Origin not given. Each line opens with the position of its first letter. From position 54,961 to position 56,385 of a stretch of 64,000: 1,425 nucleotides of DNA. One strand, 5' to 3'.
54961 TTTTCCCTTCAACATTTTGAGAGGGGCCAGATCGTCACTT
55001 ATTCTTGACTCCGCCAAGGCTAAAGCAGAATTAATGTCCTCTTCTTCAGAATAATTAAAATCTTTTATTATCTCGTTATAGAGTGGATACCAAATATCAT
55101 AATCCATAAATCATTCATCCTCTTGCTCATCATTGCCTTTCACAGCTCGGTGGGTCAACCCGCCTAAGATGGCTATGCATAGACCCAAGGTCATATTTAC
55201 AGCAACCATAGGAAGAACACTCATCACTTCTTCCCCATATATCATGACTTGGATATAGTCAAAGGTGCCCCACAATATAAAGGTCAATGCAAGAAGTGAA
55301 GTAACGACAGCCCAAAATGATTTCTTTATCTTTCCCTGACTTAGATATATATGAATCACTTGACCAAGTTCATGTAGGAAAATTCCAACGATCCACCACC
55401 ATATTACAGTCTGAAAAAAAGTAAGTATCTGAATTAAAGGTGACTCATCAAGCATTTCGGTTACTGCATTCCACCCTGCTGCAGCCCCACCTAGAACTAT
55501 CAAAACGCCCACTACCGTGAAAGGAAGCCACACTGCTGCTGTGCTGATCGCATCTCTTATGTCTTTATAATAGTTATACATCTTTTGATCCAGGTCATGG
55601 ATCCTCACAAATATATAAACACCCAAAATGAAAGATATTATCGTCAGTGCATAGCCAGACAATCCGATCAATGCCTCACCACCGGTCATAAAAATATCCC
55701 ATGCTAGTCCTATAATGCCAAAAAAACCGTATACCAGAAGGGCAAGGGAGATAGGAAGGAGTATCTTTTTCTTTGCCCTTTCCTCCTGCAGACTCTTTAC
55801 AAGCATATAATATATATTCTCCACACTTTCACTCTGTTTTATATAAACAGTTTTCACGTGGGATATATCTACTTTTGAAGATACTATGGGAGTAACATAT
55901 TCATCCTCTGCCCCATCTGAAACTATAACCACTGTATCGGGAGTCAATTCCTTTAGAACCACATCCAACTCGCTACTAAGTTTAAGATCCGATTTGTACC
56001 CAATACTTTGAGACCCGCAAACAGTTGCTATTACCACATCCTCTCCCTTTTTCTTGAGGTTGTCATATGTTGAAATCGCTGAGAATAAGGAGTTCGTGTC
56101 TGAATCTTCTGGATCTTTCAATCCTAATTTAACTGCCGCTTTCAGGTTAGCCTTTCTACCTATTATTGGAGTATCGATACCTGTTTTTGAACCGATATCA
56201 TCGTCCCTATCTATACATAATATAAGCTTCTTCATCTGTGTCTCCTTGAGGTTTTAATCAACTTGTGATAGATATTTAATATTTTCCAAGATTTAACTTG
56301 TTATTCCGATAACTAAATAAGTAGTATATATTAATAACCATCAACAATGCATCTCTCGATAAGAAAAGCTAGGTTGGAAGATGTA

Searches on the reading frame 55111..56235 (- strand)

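Call 77: search_protein_families(library=pfam, proteins=[window:55111-56235:-], max_evalue=0.001)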
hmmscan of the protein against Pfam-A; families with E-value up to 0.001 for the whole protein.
window:55111-56235:- (374 aa): 1 family
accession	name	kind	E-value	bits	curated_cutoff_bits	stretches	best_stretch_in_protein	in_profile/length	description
PF04123.18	DUF373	-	8.9e-96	321.7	28.3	1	3-355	2-334/335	Domain of unknown function (DUF373)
